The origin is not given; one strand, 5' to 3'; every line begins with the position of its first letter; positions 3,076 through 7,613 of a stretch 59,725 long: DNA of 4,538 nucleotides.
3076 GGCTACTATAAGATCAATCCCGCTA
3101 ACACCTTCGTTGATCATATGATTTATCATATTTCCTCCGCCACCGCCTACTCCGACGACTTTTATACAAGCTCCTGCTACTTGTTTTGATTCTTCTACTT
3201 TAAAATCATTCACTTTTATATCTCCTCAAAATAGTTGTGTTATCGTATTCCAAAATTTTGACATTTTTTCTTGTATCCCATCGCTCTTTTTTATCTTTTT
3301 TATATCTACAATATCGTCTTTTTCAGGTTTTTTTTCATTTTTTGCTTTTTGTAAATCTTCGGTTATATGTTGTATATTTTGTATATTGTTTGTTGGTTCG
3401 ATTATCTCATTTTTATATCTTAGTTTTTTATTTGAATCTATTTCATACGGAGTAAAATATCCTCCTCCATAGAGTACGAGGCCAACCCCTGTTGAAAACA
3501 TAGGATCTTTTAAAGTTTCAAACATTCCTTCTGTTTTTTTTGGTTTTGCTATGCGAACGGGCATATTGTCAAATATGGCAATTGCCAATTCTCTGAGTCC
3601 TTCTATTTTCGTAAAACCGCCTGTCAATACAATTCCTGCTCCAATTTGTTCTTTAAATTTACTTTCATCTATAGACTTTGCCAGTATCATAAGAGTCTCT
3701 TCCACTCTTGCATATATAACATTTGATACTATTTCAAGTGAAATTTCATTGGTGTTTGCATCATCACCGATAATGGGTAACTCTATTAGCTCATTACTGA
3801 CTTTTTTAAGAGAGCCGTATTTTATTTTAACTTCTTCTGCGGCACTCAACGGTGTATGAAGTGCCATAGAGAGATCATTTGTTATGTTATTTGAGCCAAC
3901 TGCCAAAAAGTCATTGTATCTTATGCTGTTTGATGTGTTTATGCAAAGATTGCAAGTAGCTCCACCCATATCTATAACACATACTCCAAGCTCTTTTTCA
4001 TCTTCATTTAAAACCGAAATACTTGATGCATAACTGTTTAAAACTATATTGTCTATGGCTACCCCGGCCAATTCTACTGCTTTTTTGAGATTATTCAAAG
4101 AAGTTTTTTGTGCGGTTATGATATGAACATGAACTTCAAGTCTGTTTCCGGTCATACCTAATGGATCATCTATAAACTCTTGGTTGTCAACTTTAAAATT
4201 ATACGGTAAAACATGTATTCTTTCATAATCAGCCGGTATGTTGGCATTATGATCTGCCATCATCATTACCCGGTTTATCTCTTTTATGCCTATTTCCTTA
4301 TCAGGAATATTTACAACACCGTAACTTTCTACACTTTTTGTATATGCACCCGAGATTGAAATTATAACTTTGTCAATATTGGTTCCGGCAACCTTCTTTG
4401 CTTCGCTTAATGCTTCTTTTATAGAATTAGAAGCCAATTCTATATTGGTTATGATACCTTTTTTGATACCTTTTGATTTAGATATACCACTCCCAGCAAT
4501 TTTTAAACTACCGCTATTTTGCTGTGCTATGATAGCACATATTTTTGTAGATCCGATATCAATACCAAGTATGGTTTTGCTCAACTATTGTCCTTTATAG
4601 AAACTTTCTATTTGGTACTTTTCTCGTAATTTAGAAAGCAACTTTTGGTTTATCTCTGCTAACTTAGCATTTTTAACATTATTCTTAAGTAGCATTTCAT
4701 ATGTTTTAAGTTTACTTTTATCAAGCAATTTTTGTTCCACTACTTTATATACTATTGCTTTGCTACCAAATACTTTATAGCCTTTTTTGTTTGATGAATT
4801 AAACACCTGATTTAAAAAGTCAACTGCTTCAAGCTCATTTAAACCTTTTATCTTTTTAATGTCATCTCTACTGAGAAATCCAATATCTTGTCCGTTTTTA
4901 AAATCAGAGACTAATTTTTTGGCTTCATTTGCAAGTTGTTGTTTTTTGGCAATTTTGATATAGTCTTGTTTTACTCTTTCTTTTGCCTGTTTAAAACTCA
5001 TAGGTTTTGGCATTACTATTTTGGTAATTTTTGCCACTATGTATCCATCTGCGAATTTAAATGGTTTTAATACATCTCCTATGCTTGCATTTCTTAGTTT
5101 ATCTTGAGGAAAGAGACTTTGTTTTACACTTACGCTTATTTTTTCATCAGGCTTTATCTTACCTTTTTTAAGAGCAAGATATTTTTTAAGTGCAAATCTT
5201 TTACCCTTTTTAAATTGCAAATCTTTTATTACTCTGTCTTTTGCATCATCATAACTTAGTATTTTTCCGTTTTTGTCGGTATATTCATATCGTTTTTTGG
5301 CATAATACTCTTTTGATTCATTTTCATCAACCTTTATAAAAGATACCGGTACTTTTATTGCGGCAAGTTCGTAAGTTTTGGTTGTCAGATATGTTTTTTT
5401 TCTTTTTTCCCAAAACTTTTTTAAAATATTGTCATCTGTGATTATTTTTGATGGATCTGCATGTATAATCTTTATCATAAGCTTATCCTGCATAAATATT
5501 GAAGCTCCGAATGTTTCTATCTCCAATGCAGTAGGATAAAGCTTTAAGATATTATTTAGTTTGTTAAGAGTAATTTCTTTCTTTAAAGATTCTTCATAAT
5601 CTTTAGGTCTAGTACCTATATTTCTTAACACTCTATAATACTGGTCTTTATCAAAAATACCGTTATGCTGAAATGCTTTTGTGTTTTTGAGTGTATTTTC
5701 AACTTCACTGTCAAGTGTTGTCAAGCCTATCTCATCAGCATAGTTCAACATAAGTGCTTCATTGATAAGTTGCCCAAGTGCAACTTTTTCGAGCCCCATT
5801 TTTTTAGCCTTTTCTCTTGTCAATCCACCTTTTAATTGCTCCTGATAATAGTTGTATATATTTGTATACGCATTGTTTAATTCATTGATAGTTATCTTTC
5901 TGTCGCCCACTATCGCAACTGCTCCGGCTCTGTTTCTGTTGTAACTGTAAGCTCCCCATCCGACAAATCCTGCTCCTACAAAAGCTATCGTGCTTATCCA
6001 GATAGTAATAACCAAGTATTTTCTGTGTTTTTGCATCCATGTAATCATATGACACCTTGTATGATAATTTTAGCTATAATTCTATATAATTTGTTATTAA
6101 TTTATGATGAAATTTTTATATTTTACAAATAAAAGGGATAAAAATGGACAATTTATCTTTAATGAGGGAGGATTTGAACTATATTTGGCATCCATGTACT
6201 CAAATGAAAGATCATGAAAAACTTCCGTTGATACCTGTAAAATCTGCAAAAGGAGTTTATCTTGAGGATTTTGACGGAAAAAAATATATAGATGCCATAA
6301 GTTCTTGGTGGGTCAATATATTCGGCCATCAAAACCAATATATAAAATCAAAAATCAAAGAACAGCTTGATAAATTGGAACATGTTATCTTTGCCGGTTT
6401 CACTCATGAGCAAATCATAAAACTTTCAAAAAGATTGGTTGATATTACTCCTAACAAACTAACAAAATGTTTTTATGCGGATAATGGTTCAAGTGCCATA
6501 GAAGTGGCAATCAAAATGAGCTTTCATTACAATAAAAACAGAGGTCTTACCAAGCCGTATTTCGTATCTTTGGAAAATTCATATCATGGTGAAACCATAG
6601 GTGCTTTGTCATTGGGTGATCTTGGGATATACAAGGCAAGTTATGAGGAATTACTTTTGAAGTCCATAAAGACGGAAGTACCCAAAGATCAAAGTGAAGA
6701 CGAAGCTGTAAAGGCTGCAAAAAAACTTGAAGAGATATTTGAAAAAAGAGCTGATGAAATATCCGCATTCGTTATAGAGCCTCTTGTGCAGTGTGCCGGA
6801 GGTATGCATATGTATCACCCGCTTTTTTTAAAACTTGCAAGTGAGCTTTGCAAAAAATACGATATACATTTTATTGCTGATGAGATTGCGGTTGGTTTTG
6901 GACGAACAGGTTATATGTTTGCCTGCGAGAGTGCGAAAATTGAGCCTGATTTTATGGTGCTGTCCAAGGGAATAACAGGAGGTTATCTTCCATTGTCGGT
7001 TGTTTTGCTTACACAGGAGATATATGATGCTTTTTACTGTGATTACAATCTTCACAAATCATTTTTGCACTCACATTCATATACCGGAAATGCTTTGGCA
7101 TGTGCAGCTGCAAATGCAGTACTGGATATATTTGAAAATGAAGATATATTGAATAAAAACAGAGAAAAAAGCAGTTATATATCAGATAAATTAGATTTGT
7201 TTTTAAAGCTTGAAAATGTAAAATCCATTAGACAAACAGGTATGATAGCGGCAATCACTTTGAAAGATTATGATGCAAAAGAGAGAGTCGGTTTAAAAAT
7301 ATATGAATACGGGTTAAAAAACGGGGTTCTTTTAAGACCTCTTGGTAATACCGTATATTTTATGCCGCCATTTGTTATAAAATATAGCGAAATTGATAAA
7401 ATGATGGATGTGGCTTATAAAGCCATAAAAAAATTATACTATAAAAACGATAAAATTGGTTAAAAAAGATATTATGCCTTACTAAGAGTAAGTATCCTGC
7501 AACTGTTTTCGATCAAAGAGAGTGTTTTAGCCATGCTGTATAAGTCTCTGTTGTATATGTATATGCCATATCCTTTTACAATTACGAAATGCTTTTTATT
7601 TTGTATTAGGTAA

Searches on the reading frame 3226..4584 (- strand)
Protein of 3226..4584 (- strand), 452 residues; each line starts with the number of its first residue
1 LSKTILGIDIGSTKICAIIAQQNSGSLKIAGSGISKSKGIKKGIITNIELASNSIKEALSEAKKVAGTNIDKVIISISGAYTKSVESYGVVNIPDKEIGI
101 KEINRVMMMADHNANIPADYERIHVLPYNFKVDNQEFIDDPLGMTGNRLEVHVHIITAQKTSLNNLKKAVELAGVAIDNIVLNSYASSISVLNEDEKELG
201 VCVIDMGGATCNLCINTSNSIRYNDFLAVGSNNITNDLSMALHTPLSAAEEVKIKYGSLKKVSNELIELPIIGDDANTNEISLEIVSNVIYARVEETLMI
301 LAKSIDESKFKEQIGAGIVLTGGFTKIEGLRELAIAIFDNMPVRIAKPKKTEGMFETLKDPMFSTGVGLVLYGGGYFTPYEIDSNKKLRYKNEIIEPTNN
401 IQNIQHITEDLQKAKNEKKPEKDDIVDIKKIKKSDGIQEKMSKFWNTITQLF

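Call 74: search_protein_families(library=pfam, proteins=[window:3226-4584:-], max_evalue=0.00001)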
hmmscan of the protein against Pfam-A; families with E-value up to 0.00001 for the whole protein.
window:3226-4584:- (452 aa): 5 families
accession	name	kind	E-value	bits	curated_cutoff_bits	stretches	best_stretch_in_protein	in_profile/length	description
PF14450.12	FtsA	-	1.1e-33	116.7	31.8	2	202-368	1-127/127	Cell division protein FtsA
PF02491.25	SHS2_FTSA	-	4.2e-25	88.4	25.4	1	79-157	1-79/79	SHS2 domain inserted in FTSA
PF06723.19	MreB_Mbl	-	5.4e-08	32.5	27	1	173-347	119-305/327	MreB/Mbl protein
PF11104.14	PilM_2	-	6.5e-07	29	27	0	7-265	1-246/340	Type IV pilus assembly protein PilM;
PF01869.26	BcrAD_BadFG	-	8.1e-07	29.3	31.5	0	6-112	1-104/271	BadF/BadG/BcrA/BcrD ATPase family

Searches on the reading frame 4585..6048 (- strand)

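Call 74: search_protein_families(library=pfam, proteins=[window:4585-6048:-], max_evalue=0.00001)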
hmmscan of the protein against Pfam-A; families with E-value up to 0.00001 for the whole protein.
window:4585-6048:- (487 aa): 4 families
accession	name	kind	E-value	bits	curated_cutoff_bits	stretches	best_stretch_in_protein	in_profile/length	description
PF13624.11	SurA_N_3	-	2.5e-46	157.9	27.2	1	1-164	1-161/162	SurA-like N-terminal domain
PF13623.11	SurA_N_2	-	2.5e-24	86.2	28.5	1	6-141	5-145/145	SurA-like N-terminal domain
PF13145.12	Rotamase_2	-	1.5e-14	55.3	27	1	240-357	1-121/121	PPIC-type PPIASE domain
PF09312.16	SurA_N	-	9.9e-06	26.2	30.8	1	44-164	5-117/118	SurA N-terminal domain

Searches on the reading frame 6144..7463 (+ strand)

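Call 74: search_protein_families(library=pfam, proteins=[window:6144-7463:+], max_evalue=0.00001)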
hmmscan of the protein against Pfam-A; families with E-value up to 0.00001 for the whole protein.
window:6144-7463:+ (439 aa): 1 family
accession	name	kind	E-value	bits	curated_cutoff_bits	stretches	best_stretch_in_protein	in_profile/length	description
PF00202.27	Aminotran_3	-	2.2e-99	333.4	30.5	1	26-427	7-402/403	Aminotransferase class-III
